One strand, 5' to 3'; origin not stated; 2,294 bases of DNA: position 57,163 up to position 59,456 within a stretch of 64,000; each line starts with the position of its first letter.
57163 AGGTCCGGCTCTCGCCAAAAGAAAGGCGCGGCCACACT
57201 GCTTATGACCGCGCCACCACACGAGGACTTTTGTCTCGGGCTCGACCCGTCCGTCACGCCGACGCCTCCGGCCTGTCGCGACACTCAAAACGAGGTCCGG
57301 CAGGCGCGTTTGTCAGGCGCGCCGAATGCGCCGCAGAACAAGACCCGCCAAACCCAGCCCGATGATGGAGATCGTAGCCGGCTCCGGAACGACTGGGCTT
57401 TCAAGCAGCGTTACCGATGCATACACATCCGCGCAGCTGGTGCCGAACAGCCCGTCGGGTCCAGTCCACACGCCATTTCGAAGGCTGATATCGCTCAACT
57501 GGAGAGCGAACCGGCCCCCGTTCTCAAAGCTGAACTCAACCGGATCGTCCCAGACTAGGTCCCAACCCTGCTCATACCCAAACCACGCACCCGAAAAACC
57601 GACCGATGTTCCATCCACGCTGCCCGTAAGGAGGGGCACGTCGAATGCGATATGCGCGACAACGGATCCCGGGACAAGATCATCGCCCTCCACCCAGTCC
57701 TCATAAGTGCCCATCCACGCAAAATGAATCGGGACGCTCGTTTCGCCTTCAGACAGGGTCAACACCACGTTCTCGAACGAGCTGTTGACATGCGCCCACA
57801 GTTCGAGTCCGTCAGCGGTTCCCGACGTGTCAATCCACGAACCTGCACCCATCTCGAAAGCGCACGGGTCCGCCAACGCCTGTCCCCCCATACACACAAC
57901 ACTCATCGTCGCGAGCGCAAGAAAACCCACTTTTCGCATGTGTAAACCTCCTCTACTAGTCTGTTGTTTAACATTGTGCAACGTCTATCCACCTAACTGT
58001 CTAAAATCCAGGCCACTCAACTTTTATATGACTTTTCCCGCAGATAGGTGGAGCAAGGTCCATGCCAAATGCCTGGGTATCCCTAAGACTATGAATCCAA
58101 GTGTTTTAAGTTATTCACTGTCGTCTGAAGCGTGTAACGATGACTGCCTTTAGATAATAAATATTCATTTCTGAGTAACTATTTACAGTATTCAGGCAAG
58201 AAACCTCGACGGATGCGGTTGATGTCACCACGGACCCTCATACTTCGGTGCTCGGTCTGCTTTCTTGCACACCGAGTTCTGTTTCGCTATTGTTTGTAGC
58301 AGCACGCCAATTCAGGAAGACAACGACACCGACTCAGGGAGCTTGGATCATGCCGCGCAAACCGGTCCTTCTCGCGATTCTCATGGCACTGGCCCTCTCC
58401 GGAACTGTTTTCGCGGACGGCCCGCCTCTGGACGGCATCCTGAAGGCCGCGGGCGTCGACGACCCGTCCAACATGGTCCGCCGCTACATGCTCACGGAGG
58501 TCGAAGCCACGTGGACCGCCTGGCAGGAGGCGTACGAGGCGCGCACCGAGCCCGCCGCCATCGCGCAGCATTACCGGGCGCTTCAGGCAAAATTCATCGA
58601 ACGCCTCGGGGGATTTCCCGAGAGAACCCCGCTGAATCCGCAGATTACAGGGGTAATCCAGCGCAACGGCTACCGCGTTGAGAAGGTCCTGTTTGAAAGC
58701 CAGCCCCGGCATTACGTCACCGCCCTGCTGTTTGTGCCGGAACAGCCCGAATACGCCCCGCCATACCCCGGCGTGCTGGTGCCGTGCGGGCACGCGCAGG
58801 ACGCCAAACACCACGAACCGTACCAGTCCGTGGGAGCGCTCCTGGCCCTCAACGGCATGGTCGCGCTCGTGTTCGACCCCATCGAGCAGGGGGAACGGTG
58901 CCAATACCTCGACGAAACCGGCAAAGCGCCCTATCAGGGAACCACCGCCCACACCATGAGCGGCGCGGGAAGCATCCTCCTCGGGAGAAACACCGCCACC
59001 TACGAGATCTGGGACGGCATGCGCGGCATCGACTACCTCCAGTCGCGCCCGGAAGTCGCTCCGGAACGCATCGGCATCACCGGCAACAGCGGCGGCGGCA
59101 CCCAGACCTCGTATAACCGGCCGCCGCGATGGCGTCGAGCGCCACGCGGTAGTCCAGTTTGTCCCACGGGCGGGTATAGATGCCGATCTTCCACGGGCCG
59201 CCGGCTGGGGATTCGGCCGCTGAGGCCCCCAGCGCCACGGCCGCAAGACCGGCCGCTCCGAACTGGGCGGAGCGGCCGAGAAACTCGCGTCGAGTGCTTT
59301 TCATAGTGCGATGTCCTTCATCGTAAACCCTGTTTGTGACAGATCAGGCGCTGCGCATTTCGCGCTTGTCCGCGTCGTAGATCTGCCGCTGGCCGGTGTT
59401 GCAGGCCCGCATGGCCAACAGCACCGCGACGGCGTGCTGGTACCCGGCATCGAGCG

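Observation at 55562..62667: Perfect 3.55-kb tandem duplication carrying a TAT-oxidoreductase, a PEP-CTERM protein and two gene 5' ends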

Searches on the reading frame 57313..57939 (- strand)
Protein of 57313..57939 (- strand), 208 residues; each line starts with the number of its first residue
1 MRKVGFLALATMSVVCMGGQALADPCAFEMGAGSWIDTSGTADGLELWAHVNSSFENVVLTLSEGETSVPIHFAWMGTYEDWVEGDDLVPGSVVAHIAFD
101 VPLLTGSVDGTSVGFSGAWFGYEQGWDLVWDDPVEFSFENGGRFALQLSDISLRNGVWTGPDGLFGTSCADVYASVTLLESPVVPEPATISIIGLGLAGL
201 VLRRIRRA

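Call 7: search_protein_families(library=pfam, proteins=[window:57313-57939:-], max_evalue=0.01)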
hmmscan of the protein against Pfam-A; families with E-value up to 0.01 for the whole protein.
window:57313-57939:- (208 aa): 1 family
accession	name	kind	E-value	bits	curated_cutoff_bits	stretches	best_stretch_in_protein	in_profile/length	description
PF07589.16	PEP-CTERM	-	2.4e-06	27.9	20.7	1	184-207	2-24/24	PEP-CTERM motif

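Call 24: find_encoding_contigs(protein=window:57313-57939:-, flank=8000, max_places=10)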
Protein window:57313-57939:- (208 aa): 23 contigs read that carry it; 10 places shown.
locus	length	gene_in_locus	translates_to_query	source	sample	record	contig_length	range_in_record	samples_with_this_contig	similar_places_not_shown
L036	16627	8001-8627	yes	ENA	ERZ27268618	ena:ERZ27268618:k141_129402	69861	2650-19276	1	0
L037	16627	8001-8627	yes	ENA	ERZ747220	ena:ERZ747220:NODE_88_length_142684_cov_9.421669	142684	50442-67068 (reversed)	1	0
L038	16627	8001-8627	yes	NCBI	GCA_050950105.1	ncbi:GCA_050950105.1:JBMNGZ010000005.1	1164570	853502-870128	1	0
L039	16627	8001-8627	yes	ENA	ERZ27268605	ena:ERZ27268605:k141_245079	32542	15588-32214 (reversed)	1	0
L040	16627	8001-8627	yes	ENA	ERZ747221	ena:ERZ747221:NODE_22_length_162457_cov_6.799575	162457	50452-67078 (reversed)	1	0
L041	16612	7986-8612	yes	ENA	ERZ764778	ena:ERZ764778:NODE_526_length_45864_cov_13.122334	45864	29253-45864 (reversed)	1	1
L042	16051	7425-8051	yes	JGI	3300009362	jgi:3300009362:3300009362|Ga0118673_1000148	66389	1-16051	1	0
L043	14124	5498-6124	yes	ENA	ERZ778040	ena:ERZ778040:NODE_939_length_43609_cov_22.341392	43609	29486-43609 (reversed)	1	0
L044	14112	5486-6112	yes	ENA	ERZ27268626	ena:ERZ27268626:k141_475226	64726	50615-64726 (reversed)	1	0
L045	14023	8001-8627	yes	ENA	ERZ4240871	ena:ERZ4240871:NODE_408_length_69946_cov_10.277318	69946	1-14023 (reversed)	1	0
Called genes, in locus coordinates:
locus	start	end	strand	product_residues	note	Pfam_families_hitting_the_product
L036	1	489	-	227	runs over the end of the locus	PF13391:HNH_2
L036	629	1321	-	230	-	PF00145:DNA_methylase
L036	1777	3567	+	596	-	PF00149:Metallophos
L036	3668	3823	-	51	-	-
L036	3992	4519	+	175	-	PF13091:PLDc_2, PF00614:PLDc (weak)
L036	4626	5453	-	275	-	PF00326:Peptidase_S9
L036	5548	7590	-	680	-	-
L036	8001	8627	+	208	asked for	PF07589:PEP_exosort_dom (weak)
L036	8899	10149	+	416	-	PF01408:GFO_IDH_MocA, PF22725:GFO_IDH_MocA_C3, PF02894:GFO_IDH_MocA_C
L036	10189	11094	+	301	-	PF01261:AP_endonuc_2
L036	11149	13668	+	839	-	PF08305:NPCBM, PF16875:Glyco_hydro_36N (weak), PF02065:Melibiase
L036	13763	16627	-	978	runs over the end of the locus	PF13432:TPR_16, PF14559:TPR_19, PF13646:HEAT_2, PF01551:Peptidase_M23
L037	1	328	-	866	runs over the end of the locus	PF00270:DEAD, PF04851:ResIII (weak), PF00271:Helicase_C, PF21280:Helicase_dom4_arc, PF00486:Trans_reg_C (weak)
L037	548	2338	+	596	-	PF00149:Metallophos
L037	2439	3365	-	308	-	PF07963:N_methyl, PF07596:SBP_bac_10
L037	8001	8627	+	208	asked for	PF07589:PEP_exosort_dom (weak)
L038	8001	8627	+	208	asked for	PF07589:PEP_exosort_dom (weak)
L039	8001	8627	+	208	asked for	PF07589:PEP_exosort_dom (weak)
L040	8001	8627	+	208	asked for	PF07589:PEP_exosort_dom (weak)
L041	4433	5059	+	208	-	PF07589:PEP_exosort_dom (weak)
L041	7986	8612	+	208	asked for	PF07589:PEP_exosort_dom (weak)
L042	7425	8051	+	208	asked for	PF07589:PEP_exosort_dom (weak)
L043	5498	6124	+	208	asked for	PF07589:PEP_exosort_dom (weak)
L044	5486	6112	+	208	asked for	PF07589:PEP_exosort_dom (weak)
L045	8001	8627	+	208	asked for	PF07589:PEP_exosort_dom (weak)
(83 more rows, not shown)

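Call 33: search_protein_families(library=ncbifam, proteins=[window:57313-57939:-], max_evalue=0.001)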
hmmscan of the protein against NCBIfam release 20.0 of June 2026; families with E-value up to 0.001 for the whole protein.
window:57313-57939:- (208 aa): 4 families
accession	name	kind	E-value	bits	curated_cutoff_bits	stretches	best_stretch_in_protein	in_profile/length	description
NF038125.1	PEP_CTERM_THxN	subfamily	2.2e-06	27.4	85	1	172-206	213-245/246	THxN family PEP-CTERM protein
NF033554.9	floc_PepA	equivalog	5.4e-06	26.4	80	1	167-207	223-260/261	flocculation-associated PEP-CTERM protein PepA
NF041538.1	PEP_EDSA_1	subfamily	9.3e-05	22.2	100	1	178-207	280-307/307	EDSAP-1 family PEP-CTERM protein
TIGR02595.1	PEP_CTERM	domain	0.00046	20.8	16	1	184-204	1-21/24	PEP-CTERM sorting domain-containing protein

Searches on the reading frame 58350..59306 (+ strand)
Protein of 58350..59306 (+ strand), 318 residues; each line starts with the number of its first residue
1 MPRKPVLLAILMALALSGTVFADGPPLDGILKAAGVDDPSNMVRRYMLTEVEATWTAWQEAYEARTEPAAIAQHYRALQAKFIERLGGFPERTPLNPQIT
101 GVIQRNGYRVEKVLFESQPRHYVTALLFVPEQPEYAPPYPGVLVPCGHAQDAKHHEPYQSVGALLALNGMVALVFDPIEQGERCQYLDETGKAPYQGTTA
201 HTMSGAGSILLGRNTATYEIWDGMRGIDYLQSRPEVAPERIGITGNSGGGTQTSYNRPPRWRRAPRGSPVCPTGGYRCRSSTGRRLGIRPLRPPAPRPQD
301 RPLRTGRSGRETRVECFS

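Call 7: search_protein_families(library=pfam, proteins=[window:58350-59306:+], max_evalue=0.01)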
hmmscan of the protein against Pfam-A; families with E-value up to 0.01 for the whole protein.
window:58350-59306:+ (318 aa): 1 family
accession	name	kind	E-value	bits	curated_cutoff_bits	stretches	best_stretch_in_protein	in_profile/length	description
PF00326.27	Peptidase_S9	-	0.00062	19.7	22.6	1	213-254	38-79/213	Prolyl oligopeptidase family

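Call 13: find_encoding_contigs(protein=window:58350-59306:+, flank=10000, max_places=10)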
Protein window:58350-59306:+ (318 aa): 3 contigs read that carry it; 2 places shown.
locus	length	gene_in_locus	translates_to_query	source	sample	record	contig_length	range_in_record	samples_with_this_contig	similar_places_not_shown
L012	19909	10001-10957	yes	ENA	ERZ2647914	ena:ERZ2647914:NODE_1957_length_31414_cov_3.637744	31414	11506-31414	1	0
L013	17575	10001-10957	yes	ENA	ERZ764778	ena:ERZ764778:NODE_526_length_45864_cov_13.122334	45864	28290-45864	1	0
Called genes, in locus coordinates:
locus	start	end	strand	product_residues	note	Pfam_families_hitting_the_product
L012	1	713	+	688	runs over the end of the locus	PF13646:HEAT_2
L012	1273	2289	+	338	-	-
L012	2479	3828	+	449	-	PF13646:HEAT_2, PF01551:Peptidase_M23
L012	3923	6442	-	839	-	PF08305:NPCBM, PF16875:Glyco_hydro_36N (weak), PF02065:Melibiase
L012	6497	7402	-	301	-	PF01261:AP_endonuc_2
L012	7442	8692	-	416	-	PF01408:GFO_IDH_MocA, PF22725:GFO_IDH_MocA_C3, PF02894:GFO_IDH_MocA_C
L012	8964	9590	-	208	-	PF07589:PEP_exosort_dom (weak)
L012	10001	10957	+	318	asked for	-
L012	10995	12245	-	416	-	PF01408:GFO_IDH_MocA, PF22725:GFO_IDH_MocA_C3, PF02894:GFO_IDH_MocA_C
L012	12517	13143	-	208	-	PF07589:PEP_exosort_dom (weak)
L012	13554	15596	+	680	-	-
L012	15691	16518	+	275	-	PF00326:Peptidase_S9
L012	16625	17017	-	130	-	PF13091:PLDc_2, PF00614:PLDc (weak)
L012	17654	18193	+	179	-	-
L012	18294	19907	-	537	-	?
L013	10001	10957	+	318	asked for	-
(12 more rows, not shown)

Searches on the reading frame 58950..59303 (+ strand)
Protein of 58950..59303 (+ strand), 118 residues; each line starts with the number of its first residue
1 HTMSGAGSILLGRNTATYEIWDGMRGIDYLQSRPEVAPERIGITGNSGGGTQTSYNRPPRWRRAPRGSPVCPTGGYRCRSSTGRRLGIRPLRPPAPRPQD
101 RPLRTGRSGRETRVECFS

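Call 23: find_homologous_proteins(query=window:58950-59303:+, max_evalue=0.00001)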
Query window:58950-59303:+ (118 aa): 15 proteins with E <= 0.00001 among 24 candidates.
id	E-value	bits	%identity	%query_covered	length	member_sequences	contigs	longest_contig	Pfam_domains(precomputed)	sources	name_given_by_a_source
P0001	6.5e-22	96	56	78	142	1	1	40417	-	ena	-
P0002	1.8e-21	95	61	72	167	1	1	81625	-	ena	-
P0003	2.0e-20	91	82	47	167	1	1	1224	PF05448.19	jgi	jgi:hypothetical protein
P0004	2.1e-20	91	82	47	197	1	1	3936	PF00326.28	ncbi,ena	-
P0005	5.1e-18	84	78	47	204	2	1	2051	PF12715.14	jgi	jgi:cephalosporin-C deacetylase-like acetyl esterase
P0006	6.9e-18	83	75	47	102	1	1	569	-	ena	-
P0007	1.2e-17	82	68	55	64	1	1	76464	PF00326.28,PF05448.19,PF01738.25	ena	-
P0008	3.4e-16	78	56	60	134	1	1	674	-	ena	-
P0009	1.6e-15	75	72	45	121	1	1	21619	PF00326.28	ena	-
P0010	1.3e-14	73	72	46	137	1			-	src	-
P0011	2.5e-14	72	65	47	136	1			-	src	-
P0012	5.9e-10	58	60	47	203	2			PF02129.25,PF00326.28,PF12715.14,PF05448.19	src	-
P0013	1.4e-8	53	76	32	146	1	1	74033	-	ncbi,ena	-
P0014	3.8e-7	48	69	33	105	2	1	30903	-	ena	-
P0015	2.8e-6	46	84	27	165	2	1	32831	PF22244.3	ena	-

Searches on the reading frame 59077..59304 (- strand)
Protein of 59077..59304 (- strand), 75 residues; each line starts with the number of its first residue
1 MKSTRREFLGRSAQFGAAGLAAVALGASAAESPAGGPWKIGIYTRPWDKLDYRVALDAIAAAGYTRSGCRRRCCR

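Call 7: search_protein_families(library=pfam, proteins=[window:59077-59304:-], max_evalue=0.01)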
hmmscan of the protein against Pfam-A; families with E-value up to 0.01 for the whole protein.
window:59077-59304:- (75 aa): 0 families

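Call 25: find_encoding_contigs(protein=window:59077-59304:-, flank=8000, max_places=10)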
Protein window:59077-59304:- (75 aa): 3 contigs read that carry it; 3 places shown.
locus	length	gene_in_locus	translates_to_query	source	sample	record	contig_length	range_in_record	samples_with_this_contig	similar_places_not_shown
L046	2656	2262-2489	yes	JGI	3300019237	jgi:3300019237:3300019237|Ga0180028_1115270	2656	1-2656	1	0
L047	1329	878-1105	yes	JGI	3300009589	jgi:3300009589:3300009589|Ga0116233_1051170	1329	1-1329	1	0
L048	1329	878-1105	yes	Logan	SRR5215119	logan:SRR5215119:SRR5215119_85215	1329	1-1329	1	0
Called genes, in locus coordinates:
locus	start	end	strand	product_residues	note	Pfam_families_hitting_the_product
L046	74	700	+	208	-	PF07589:PEP_exosort_dom (weak)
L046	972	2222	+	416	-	PF01408:GFO_IDH_MocA, PF22725:GFO_IDH_MocA_C3, PF02894:GFO_IDH_MocA_C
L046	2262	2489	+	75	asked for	-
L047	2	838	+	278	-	?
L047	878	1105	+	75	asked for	-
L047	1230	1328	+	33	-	?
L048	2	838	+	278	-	?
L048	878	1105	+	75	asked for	-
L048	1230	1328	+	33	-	?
